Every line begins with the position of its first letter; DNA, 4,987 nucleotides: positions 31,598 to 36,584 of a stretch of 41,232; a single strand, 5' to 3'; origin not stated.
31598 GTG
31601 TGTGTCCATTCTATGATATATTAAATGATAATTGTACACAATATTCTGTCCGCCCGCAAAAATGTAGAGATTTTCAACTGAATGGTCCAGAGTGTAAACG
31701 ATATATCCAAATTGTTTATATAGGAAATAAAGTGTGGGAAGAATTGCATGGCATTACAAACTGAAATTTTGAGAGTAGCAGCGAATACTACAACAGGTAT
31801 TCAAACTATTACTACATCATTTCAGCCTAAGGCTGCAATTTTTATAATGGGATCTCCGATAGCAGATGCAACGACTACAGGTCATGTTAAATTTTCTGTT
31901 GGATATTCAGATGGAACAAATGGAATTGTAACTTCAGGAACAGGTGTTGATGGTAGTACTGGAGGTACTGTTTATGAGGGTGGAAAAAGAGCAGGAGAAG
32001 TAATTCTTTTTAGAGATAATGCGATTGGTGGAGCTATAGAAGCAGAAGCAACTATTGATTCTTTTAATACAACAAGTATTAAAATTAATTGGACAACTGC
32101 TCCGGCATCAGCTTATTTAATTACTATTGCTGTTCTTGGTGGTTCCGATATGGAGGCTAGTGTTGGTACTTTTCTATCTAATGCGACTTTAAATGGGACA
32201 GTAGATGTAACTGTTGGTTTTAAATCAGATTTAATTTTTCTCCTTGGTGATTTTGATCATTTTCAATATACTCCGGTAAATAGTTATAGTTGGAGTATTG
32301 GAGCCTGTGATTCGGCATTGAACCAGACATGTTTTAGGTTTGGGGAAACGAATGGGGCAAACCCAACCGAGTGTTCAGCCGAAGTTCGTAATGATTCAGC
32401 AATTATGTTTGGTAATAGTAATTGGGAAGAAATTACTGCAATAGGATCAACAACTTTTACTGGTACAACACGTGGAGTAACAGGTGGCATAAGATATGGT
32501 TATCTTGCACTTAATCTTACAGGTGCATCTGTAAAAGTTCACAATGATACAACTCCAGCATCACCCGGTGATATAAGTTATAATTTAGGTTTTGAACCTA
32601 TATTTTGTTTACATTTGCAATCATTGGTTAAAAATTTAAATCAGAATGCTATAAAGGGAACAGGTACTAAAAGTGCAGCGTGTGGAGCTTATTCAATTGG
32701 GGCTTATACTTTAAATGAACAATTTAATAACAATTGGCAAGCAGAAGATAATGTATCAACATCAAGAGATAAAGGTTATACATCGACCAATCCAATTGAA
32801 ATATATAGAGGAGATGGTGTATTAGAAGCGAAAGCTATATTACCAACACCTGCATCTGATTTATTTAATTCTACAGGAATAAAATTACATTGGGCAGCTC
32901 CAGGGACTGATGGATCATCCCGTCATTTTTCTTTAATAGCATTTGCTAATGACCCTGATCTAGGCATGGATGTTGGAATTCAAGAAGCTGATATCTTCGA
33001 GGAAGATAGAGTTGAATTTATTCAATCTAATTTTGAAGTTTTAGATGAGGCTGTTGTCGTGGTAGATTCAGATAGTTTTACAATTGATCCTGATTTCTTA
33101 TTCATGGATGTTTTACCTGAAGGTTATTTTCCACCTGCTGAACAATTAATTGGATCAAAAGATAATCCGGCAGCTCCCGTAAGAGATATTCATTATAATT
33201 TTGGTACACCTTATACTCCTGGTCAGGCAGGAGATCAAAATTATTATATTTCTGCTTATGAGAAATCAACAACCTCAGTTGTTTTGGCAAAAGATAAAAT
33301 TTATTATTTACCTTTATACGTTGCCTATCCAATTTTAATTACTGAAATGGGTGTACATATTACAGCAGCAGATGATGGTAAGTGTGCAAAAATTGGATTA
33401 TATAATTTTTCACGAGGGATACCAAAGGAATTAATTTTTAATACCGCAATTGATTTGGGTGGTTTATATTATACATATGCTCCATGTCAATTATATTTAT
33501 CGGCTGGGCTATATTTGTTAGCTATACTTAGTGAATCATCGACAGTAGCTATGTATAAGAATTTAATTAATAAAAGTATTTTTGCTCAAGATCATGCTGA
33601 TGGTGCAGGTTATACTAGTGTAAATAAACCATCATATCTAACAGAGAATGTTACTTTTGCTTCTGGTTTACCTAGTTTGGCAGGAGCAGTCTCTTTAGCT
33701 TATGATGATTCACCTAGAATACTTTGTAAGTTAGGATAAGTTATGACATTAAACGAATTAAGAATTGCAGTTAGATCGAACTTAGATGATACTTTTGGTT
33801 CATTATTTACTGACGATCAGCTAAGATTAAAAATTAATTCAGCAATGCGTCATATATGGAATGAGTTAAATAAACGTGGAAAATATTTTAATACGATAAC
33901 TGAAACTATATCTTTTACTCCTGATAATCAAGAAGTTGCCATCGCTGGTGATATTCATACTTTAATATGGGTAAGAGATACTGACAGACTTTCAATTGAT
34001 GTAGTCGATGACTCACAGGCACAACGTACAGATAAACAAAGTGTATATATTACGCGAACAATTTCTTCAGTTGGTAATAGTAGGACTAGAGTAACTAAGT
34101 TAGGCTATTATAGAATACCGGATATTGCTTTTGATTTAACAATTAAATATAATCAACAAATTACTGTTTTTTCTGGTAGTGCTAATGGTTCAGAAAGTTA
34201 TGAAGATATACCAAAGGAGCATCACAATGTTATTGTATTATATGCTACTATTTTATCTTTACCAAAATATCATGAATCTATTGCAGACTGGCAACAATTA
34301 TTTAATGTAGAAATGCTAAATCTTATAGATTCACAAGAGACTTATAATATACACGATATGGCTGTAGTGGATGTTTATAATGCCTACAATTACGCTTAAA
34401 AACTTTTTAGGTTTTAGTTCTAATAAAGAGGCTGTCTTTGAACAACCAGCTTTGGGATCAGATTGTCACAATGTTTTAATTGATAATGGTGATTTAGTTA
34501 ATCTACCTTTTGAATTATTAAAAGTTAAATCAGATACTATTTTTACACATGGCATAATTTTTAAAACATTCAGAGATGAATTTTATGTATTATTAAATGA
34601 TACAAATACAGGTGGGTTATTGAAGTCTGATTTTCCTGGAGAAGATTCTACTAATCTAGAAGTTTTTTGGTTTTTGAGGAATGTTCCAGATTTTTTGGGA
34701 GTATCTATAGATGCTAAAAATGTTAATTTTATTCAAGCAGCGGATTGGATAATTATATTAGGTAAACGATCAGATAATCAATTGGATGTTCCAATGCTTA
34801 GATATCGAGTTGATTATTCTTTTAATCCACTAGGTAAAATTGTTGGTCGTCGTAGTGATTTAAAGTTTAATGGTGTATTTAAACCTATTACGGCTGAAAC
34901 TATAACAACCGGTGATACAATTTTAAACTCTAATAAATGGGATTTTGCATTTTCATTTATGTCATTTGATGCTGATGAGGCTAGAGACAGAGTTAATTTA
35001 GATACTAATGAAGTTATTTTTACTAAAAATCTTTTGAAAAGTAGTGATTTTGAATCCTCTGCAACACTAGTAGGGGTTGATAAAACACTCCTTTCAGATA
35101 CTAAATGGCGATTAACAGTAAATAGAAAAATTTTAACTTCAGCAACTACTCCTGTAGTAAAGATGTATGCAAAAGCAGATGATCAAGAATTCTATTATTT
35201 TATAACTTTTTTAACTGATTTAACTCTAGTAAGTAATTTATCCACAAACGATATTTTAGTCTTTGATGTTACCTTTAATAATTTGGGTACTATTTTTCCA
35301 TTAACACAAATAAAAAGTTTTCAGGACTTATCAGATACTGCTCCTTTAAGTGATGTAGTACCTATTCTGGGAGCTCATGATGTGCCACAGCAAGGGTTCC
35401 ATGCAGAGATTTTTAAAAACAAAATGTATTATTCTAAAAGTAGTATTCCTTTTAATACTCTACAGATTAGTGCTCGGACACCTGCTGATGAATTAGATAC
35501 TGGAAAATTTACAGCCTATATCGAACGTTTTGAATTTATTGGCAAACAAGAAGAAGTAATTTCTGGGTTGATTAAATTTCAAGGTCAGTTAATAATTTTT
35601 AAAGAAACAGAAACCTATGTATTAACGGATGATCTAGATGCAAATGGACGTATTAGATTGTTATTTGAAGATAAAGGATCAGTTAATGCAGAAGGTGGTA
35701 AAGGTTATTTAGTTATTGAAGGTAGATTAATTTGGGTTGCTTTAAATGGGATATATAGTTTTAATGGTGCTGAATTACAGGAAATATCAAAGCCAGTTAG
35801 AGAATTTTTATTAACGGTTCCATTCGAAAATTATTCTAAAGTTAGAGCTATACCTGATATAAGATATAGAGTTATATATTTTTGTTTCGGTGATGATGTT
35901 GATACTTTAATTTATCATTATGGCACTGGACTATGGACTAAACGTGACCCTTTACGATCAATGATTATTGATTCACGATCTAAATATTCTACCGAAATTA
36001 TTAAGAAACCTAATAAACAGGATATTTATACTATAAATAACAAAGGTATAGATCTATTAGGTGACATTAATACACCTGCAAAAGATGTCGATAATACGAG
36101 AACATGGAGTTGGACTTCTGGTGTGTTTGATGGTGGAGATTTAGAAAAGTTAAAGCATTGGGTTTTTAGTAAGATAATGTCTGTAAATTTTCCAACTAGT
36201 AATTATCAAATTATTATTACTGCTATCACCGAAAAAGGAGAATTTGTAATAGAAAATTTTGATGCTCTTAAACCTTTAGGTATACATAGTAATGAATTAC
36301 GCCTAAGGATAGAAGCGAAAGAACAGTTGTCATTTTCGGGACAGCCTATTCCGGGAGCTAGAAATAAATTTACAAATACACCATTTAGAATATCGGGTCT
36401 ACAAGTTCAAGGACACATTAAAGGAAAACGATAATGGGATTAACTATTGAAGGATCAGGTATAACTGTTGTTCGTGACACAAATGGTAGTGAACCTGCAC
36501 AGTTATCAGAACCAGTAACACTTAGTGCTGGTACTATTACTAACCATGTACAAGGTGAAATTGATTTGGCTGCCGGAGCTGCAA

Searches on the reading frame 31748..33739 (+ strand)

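Call 8: search_protein_families(library=phrogs, proteins=[window:31748-33739:+], max_evalue=0.001)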
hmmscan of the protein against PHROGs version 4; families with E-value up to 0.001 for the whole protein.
window:31748-33739:+ (663 aa): 1 family
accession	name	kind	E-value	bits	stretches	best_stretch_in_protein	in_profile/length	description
phrog_25864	-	unknown function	0.00031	21.4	1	508-648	38-179/193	-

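Call 68: search_protein_families(library=pfam, proteins=[window:31748-33739:+], max_evalue=0.001)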
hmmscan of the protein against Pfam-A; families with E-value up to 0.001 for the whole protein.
window:31748-33739:+ (663 aa): 0 families

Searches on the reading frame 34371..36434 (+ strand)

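Call 8: search_protein_families(library=phrogs, proteins=[window:34371-36434:+], max_evalue=0.001)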
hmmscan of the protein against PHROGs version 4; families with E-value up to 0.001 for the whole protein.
window:34371-36434:+ (687 aa): 1 family
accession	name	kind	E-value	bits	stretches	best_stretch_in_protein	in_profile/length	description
phrog_3287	-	head and packaging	9.2e-10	38.9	1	388-627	202-434/524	virion structural protein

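Call 68: search_protein_families(library=pfam, proteins=[window:34371-36434:+], max_evalue=0.001)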
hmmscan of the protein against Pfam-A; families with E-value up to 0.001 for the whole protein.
window:34371-36434:+ (687 aa): 0 families
